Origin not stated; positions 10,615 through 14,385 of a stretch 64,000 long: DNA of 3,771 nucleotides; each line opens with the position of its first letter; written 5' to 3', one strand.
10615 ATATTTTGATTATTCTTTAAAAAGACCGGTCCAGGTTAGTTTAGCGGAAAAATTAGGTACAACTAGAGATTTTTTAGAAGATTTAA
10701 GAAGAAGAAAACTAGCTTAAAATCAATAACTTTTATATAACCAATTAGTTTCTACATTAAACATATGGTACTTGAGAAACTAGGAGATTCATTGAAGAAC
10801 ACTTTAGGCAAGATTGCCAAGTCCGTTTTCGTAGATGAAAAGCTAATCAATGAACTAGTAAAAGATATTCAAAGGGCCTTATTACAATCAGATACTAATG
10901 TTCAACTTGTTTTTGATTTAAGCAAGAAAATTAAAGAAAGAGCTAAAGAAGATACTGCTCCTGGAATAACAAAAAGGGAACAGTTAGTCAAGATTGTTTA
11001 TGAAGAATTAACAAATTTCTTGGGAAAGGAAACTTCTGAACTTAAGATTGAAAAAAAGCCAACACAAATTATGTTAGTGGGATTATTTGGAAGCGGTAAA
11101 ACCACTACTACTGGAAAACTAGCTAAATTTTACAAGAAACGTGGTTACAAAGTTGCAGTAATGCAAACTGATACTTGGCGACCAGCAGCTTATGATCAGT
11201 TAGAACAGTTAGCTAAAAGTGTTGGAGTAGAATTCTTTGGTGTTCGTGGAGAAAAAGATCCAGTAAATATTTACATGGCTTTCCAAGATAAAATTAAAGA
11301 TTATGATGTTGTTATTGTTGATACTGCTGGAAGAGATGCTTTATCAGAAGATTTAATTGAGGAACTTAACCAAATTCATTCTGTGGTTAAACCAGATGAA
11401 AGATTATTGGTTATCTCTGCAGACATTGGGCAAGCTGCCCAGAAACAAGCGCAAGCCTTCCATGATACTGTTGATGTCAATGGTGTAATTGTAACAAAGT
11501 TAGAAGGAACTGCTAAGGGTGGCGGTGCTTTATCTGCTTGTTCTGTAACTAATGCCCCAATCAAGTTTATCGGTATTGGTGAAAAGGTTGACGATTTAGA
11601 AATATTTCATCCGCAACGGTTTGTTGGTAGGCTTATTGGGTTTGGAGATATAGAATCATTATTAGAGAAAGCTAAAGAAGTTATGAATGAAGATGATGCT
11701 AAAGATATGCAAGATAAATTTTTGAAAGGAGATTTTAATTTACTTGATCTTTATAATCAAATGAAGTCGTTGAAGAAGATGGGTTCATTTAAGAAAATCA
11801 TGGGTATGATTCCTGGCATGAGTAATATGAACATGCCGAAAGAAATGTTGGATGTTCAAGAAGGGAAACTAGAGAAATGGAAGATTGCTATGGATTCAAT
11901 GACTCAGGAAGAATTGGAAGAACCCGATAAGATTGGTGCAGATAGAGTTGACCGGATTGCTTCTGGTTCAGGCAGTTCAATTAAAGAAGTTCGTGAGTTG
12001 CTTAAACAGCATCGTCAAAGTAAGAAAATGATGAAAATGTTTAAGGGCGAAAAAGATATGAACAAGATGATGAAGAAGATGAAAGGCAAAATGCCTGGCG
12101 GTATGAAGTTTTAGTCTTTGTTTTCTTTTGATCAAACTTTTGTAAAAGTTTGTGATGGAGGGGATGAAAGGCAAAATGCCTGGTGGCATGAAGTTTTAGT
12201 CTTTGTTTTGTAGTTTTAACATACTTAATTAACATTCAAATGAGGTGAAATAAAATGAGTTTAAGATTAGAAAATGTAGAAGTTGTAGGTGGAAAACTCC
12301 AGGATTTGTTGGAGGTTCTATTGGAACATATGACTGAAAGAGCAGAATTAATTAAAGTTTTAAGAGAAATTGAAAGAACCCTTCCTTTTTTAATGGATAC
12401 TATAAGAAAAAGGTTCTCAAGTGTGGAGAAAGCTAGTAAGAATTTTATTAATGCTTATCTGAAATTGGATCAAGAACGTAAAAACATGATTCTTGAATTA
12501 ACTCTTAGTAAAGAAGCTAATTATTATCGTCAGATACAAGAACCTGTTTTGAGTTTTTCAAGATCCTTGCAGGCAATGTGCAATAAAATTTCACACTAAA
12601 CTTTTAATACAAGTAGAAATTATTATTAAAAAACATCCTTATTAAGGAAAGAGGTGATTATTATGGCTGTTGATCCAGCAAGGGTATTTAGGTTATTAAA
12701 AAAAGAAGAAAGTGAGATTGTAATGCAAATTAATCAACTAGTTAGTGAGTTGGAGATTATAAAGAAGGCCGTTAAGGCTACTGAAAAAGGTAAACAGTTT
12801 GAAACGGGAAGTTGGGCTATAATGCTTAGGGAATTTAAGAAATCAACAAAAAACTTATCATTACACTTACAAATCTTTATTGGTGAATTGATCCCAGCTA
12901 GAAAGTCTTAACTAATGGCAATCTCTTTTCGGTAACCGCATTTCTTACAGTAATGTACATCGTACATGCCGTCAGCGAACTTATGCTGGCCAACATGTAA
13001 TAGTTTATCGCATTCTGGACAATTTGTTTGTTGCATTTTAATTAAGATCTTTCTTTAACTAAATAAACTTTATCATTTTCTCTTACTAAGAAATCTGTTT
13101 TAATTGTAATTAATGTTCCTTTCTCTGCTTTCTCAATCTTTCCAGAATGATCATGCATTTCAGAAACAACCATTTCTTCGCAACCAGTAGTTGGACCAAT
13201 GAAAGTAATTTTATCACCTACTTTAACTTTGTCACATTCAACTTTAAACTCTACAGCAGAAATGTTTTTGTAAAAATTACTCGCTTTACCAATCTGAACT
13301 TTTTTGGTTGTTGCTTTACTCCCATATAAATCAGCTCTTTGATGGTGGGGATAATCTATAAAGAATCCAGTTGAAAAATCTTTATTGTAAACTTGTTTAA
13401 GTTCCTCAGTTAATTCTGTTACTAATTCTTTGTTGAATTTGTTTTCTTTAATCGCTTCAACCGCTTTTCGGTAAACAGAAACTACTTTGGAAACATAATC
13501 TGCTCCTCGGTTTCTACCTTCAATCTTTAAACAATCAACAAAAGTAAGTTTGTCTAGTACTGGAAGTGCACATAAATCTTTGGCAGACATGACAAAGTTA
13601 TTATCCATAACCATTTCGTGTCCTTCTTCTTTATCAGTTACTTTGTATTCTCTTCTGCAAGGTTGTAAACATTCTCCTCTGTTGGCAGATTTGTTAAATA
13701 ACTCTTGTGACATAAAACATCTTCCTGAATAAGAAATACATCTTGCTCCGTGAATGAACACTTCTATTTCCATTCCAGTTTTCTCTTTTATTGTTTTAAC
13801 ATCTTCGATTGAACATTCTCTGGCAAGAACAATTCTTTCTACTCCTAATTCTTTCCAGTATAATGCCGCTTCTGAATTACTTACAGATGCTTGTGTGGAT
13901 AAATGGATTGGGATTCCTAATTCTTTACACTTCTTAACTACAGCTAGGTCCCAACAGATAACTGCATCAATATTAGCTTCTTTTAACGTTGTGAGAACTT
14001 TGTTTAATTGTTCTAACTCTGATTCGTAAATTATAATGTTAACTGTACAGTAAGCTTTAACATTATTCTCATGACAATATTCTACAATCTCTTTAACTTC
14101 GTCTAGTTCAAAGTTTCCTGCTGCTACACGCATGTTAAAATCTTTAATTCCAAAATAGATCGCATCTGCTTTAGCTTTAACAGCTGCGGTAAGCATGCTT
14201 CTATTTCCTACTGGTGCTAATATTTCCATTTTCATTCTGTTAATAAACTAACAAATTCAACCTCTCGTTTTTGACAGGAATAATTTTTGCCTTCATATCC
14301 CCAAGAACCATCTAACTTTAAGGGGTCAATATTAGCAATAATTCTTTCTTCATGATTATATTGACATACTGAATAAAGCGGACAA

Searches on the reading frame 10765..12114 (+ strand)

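Call 10: search_protein_families(library=pfam, proteins=[window:10765-12114:+], max_evalue=0.0001)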
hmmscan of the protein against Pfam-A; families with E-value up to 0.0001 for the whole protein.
window:10765-12114:+ (449 aa): 5 families
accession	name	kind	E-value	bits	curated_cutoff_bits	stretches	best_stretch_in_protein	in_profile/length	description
PF00448.28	SRP54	-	2.6e-69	233.2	22.7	1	100-291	2-195/196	SRP54-type protein, GTPase domain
PF02978.25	SRP_SPB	-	1.1e-28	99.9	27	1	324-423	2-91/91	Signal peptide binding domain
PF02881.24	SRP54_N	-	1.5e-14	54.4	22.4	1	6-82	1-75/75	SRP54-type protein, helical bundle domain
PF01656.29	CbiA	-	7e-07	29.7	25.4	1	109-252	9-89/125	CobQ/CobB/MinD/ParA nucleotide binding domain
PF13401.12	AAA_22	-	3.9e-06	27.7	27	1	101-209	7-111/130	AAA domain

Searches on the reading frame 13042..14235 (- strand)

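Call 10: search_protein_families(library=pfam, proteins=[window:13042-14235:-], max_evalue=0.0001)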
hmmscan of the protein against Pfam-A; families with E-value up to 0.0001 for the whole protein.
window:13042-14235:- (397 aa): 1 family
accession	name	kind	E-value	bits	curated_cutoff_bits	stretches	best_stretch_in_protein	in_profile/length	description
PF01136.24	Peptidase_U32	-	3.3e-76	256.1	22.4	1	74-297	1-232/233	Peptidase family U32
